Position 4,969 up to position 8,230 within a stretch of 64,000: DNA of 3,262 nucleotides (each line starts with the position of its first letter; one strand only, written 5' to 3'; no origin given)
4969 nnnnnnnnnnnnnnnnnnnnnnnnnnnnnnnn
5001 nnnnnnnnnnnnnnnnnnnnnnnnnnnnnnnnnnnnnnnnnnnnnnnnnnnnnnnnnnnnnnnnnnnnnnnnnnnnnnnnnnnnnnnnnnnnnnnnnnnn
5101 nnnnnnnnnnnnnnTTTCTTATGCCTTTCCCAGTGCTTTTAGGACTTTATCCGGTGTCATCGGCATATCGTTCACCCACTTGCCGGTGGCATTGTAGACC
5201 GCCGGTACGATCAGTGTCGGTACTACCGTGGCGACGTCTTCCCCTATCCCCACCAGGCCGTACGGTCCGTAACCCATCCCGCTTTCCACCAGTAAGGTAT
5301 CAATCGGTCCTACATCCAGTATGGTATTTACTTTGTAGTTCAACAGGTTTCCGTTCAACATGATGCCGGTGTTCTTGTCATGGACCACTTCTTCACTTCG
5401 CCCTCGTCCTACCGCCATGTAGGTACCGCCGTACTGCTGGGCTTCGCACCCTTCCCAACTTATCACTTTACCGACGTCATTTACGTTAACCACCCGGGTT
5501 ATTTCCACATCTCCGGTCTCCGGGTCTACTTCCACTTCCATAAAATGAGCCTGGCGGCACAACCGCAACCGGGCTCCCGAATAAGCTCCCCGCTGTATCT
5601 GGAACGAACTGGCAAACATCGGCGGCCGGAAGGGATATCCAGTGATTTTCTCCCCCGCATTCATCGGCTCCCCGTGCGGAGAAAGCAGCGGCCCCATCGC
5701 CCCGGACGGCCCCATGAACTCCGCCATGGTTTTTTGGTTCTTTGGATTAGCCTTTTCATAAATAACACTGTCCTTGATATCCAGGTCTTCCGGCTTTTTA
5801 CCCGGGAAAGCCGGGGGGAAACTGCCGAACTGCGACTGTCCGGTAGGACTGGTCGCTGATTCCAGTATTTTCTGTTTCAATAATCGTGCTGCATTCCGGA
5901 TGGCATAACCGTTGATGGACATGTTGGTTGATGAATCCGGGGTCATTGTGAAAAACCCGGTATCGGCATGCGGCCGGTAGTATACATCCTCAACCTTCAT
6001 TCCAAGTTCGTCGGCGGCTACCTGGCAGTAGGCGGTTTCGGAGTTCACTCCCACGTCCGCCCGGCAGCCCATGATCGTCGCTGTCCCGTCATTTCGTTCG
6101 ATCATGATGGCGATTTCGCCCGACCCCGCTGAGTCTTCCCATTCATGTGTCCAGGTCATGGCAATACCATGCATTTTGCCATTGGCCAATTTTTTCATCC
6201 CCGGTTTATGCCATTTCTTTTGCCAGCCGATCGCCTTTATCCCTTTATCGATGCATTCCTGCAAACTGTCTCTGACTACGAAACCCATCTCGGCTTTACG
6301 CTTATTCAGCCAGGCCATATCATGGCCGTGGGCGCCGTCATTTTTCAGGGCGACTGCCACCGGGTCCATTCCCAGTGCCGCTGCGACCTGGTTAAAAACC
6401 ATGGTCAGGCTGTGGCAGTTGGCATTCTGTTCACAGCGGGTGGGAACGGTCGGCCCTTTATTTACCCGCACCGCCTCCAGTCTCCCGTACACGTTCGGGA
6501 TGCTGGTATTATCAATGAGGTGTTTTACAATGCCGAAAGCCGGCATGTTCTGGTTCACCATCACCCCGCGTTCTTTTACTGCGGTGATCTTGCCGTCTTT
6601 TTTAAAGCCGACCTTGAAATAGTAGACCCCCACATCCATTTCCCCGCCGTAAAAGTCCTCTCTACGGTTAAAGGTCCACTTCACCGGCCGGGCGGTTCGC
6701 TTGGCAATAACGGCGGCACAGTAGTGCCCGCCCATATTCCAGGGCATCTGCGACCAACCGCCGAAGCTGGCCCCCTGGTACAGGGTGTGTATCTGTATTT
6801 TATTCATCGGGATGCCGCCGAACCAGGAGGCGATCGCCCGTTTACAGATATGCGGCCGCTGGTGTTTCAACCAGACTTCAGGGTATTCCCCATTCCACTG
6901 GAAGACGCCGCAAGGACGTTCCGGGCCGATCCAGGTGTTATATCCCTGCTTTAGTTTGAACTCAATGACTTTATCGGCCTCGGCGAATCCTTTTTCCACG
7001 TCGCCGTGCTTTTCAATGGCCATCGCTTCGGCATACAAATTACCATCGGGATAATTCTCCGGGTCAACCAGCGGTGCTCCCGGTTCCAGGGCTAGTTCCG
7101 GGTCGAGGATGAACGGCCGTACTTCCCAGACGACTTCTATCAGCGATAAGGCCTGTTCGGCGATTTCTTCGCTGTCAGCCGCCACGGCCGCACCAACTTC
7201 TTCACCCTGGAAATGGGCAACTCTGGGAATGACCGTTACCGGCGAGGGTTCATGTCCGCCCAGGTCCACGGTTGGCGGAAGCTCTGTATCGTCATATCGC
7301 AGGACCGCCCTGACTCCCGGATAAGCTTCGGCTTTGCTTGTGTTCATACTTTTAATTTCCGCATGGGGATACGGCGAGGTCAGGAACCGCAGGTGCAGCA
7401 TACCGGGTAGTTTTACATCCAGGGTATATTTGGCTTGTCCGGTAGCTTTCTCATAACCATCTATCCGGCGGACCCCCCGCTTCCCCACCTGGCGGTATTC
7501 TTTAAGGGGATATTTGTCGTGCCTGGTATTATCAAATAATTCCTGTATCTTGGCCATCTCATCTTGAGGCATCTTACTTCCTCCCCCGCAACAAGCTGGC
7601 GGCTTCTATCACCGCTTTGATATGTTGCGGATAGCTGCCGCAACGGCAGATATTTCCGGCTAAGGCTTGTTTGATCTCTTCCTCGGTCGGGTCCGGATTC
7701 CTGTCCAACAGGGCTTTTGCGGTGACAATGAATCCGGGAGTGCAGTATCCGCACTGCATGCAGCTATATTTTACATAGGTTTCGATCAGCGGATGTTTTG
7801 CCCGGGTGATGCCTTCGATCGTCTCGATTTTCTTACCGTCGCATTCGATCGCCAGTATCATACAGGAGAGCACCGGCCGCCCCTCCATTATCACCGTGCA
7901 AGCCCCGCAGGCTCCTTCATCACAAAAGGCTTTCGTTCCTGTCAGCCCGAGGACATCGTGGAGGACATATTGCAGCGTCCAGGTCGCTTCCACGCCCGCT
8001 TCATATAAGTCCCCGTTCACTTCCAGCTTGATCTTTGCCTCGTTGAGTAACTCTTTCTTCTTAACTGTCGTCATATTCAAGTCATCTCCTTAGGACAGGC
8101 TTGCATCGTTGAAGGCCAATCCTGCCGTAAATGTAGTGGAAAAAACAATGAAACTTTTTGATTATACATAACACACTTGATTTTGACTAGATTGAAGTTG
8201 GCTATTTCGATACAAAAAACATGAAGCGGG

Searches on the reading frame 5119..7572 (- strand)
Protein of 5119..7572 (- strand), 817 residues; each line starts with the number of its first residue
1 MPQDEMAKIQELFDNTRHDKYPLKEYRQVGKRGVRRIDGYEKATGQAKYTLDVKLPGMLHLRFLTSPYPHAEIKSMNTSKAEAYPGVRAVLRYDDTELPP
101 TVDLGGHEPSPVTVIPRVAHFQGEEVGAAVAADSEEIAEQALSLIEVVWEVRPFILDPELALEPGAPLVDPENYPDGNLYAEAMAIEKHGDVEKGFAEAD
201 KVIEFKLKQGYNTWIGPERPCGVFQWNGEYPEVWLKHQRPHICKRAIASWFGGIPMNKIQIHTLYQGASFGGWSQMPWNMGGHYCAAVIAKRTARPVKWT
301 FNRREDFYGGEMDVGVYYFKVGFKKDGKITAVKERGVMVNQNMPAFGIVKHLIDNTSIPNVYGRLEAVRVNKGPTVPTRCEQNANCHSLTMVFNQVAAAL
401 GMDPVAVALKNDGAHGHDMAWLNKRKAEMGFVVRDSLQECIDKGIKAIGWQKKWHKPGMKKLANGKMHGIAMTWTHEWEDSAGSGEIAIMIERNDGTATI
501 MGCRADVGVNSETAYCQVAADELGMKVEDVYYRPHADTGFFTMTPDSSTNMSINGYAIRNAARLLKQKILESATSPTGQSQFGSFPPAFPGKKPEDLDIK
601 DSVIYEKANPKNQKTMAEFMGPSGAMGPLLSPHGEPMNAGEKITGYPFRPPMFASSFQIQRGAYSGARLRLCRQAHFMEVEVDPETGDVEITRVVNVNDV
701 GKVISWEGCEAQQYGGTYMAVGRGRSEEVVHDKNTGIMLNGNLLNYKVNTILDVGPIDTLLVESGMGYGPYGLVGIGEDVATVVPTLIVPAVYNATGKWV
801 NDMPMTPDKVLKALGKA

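Call 3: search_protein_families(library=pfam, proteins=[window:5119-7572:-], max_evalue=0.01)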
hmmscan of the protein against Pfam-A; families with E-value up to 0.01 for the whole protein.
window:5119-7572:- (817 aa): 3 families
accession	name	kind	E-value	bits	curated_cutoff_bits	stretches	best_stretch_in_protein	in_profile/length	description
PF20256.3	MoCoBD_2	-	7.3e-37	127.8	27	1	446-754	4-282/283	Molybdopterin cofactor-binding domain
PF02738.23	MoCoBD_1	-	6.6e-31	107.7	27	1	185-411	12-243/244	Molybdopterin cofactor-binding domain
PF01315.27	Ald_Xan_dh_C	-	7.5e-23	81.4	31.3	1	44-153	1-110/110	Aldehyde oxidase and xanthine dehydrogenase, a/b hammerhead domain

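Call 15: search_solved_structures(query=window:5119-7572:-, max_evalue=1e-10)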
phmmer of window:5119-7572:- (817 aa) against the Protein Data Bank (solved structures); distinct sequences matched with E-value up to 1e-10: 38.
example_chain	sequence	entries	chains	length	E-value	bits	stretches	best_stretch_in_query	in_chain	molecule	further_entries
1rm6_A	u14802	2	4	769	3.6e-54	187.3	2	29-540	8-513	4-hydroxybenzoyl-CoA reductase alpha subunit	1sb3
8uem_A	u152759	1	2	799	3.7e-44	154.2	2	42-568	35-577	Carbon monoxide dehydrogenase (Large chain), CoxL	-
1t3q_B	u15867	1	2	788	2.2e-39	138.4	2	18-373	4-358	quinoline 2-oxidoreductase large subunit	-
5g5g_C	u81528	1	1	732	7.5e-33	116.8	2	21-582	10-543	PUTATIVE XANTHINE DEHYDROGENASE YAGS FAD-BINDING SUBUNIT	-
5g5h_C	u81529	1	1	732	9.9e-33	116.4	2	21-582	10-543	Aldehyde oxidoreductase molybdenum-binding subunit PaoC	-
5y6q_C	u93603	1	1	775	1.4e-32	116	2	36-573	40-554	Aldehyde oxidase large subunit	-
1n5w_B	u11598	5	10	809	7.5e-32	113.5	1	35-333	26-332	Carbon monoxide dehydrogenase large chain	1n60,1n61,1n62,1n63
1zxi_B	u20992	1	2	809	1e-31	113.1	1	35-333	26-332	Carbon monoxide dehydrogenase large chain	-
7dqx_A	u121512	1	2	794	2.9e-31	111.6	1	26-568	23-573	6-hydroxypseudooxynicotine dehydrogenase complex subunit gamma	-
3hrd_A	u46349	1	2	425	1e-28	103.2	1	24-452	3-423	Nicotinate dehydrogenase large molybdopterin subunit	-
4zoh_A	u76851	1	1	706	4.7e-28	101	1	31-411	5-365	Putative oxidoreductase molybdopterin-binding subunit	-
1ffu_B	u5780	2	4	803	1.7e-25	92.5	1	42-382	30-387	CUTL, MOLYBDOPROTEIN OF CARBON MONOXIDE DEHYDROGENASE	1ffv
3hrd_B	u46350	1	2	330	2.1e-25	92.2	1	489-813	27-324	Nicotinate dehydrogenase medium molybdopterin subunit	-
3sr6_C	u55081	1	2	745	9.4e-24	86.7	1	41-568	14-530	Xanthine dehydrogenase/oxidase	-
3etr_C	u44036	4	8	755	9.9e-24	86.7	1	41-568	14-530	Xanthine dehydrogenase/oxidase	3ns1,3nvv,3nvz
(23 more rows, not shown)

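Call 16: search_protein_families(library=ncbifam, proteins=[window:5119-7572:-], max_evalue=0.00001)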
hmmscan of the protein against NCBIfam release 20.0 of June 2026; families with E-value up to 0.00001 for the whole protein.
window:5119-7572:- (817 aa): 13 families
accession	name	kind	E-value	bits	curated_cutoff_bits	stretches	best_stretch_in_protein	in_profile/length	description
TIGR03194.1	4hydrxCoA_A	equivalog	7.8e-89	299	994.55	1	35-814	2-746/746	4-hydroxybenzoyl-CoA reductase subunit alpha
NF043082.1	XdhA_XDHase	equivalog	3.4e-85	286.7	780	2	33-618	4-581/758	xanthine dehydrogenase subunit XdhA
NF007426.0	PRK09970.1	equivalog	9.6e-80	268.6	916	2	26-581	3-560/761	xanthine dehydrogenase molybdenum-binding subunit XdhA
TIGR03196.1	pucD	equivalog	5e-62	210.4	783.65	2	32-576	5-549/763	xanthine dehydrogenase subunit D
NF041018.1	glyceraldDH_alpha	equivalog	5.7e-58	196.9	790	2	29-574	3-548/741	glyceraldehyde dehydrogenase subunit alpha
NF041671.1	peri_hyde_PaoC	equivalog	2.8e-55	188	1180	2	19-533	8-497/735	aldehyde oxidoreductase molybdenum-binding subunit PaoC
NF040766.1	CODH_aero_grp5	exception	2.7e-49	168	950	1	27-810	3-781/785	aerobic carbon-monoxide dehydrogenase large subunit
TIGR03313.1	Se_sel_red_Mo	hypoth_equivalog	1.5e-47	161.9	1101.9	3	660-816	795-951/951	molybdopterin-dependent oxidoreductase Mo/Fe-S-binding subunit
TIGR02416.1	CO_dehy_Mo_lg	equivalog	5e-41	140.7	991.15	2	44-569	7-560/770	aerobic carbon-monoxide dehydrogenase large subunit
NF045668.1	pterin_aldehy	equivalog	6.6e-35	120.4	1100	2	34-566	179-715/905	molybdopterin-dependent aldehyde oxidoreductase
TIGR03311.1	Se_dep_XDH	equivalog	2.1e-34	118.7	830.45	1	28-569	161-678/848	selenium-dependent xanthine dehydrogenase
TIGR02965.1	xanthine_xdhB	equivalog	7e-31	107.1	849.5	1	42-575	13-538/758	xanthine dehydrogenase molybdopterin binding subunit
TIGR02969.1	mam_aldehyde_ox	subfamily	8.3e-17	60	1912.3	1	32-568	578-1101/1330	aldehyde oxidase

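Call 40: search_solved_structures(query=window:5119-7572:-, max_evalue=1e-40, show_alignments=2)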
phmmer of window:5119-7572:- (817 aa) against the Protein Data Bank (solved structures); distinct sequences matched with E-value up to 1e-40: 2.
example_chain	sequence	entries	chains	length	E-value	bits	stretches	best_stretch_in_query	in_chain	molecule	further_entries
1rm6_A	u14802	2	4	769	3.6e-54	187.3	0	29-540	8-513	4-hydroxybenzoyl-CoA reductase alpha subunit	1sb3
8uem_A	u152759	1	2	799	3.7e-44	154.2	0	42-568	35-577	Carbon monoxide dehydrogenase (Large chain), CoxL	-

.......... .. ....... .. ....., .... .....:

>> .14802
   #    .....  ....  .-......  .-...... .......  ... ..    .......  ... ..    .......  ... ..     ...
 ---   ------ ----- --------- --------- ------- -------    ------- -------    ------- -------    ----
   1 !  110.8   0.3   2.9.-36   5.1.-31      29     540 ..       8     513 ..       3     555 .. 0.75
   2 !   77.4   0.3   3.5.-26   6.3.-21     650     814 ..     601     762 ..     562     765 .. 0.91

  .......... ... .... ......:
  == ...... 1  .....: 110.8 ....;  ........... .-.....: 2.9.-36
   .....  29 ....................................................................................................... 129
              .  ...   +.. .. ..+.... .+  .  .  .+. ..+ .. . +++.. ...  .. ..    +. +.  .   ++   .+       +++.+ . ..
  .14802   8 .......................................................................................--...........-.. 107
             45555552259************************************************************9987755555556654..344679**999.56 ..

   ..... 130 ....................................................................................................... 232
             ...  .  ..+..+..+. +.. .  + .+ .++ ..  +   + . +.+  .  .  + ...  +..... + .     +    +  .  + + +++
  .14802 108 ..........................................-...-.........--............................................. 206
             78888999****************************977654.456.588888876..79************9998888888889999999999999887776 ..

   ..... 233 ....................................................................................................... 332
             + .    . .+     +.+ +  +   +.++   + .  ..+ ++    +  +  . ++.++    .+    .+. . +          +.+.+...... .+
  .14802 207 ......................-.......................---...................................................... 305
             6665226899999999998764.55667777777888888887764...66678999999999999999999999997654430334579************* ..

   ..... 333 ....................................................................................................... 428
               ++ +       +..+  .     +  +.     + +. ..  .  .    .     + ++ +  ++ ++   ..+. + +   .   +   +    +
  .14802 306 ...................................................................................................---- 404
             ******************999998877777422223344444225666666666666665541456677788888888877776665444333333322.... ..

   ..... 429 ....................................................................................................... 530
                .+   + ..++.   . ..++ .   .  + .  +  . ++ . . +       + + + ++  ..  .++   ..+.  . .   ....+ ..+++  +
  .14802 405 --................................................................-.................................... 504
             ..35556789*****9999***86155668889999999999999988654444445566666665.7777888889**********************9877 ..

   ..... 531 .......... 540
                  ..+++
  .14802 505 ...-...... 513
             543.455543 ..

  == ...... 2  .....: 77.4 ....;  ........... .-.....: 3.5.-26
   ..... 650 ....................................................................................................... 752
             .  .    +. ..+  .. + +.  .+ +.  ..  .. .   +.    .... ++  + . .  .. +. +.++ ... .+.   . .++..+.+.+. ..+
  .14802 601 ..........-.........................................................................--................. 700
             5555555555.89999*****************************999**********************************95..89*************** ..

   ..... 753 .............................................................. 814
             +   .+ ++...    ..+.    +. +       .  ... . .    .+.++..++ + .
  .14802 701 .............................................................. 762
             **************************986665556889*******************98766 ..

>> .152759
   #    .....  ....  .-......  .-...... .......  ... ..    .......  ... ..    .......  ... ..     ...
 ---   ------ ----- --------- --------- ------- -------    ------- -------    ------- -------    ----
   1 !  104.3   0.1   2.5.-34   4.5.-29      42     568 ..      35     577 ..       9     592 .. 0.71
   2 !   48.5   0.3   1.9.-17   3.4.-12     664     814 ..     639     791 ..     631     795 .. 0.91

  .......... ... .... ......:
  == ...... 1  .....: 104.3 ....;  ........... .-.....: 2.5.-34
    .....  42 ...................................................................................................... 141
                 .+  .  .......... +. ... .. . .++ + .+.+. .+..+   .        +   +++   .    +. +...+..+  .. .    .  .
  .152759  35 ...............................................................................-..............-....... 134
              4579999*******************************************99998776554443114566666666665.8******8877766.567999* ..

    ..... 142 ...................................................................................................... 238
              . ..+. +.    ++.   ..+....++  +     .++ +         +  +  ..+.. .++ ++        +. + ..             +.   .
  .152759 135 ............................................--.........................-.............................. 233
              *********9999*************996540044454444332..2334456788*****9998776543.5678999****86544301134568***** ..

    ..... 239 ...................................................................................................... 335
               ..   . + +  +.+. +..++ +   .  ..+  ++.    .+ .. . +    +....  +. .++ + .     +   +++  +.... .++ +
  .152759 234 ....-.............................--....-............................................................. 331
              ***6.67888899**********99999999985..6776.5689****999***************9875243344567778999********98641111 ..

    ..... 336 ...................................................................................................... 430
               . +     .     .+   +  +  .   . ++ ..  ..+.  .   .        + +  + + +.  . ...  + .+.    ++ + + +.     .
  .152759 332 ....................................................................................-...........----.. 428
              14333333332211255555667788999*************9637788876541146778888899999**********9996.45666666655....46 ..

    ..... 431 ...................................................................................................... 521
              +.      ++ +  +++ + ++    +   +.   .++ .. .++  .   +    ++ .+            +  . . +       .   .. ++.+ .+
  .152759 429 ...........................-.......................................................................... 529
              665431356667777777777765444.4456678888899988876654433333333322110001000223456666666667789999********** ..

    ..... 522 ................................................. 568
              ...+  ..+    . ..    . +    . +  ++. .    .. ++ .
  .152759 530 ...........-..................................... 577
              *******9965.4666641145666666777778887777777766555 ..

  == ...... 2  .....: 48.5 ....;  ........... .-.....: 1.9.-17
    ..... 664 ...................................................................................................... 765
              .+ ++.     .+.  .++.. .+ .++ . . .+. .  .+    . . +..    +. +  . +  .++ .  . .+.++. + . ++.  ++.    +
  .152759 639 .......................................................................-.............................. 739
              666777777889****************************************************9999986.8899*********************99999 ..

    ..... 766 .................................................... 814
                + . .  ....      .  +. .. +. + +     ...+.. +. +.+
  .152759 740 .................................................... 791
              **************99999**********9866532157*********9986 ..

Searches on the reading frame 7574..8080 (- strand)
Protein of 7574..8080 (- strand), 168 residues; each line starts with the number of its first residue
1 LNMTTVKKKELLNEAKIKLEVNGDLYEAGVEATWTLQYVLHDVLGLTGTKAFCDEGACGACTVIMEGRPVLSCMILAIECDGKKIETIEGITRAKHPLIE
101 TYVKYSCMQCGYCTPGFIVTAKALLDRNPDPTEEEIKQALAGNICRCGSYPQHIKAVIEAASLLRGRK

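Call 3: search_protein_families(library=pfam, proteins=[window:7574-8080:-], max_evalue=0.01)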
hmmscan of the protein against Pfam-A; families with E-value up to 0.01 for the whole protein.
window:7574-8080:- (168 aa): 4 families
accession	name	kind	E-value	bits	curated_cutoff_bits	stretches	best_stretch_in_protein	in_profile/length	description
PF01799.25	Fer2_2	-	6e-27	94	30.3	1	87-157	1-74/75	[2Fe-2S] binding domain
PF00111.32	Fer2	-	9.3e-06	25.9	21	1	22-69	4-52/77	2Fe-2S iron-sulfur cluster binding domain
PF13085.11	Fer2_3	-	1.4e-05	25.5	27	1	50-89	49-87/107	2Fe-2S iron-sulfur cluster binding domain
PF10589.14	NADH_4Fe-4S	-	0.0058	16.9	23.5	0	98-124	6-32/85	NADH-ubiquinone oxidoreductase-F iron-sulfur binding region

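Call 16: search_protein_families(library=ncbifam, proteins=[window:7574-8080:-], max_evalue=0.00001)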
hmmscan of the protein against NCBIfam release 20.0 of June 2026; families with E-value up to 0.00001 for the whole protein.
window:7574-8080:- (168 aa): 11 families
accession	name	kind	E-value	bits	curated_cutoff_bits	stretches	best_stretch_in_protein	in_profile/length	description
NF041020.1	glyceraldDH_gamma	equivalog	1.1e-51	174.6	290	1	13-164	9-162/164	glyceraldehyde dehydrogenase subunit gamma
TIGR03193.1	4hydroxCoAred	equivalog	1.8e-45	154.5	257.8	1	17-161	2-148/148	4-hydroxybenzoyl-CoA reductase subunit gamma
NF045668.1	pterin_aldehy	equivalog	1.6e-43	149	1100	1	16-167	2-158/905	molybdopterin-dependent aldehyde oxidoreductase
TIGR03198.1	pucE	equivalog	4.5e-42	143.1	254.3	1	16-160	3-148/151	xanthine dehydrogenase subunit E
NF043084.2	XdhC_XDHase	equivalog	9e-41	138.9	217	1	16-160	2-149/151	xanthine dehydrogenase subunit XdhC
TIGR03311.1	Se_dep_XDH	equivalog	3.5e-40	137.8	830.45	1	21-166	5-149/848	selenium-dependent xanthine dehydrogenase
NF008514.0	PRK11433.1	equivalog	1.9e-37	128.9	322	1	12-162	48-215/218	aldehyde dehydrogenase iron-sulfur subunit PaoA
NF007387.0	PRK09908.1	equivalog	3.5e-32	111.1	212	1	15-159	7-154/159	xanthine dehydrogenase iron sulfur-binding subunit XdhC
TIGR02963.1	xanthine_xdhA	equivalog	9.7e-30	103.6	467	1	27-158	12-155/468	xanthine dehydrogenase small subunit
TIGR02969.1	mam_aldehyde_ox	subfamily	1e-21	76.2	1912.3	1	25-157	12-157/1330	aldehyde oxidase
TIGR03313.1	Se_sel_red_Mo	hypoth_equivalog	2.3e-10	38.8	1101.9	1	21-161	3-145/951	molybdopterin-dependent oxidoreductase Mo/Fe-S-binding subunit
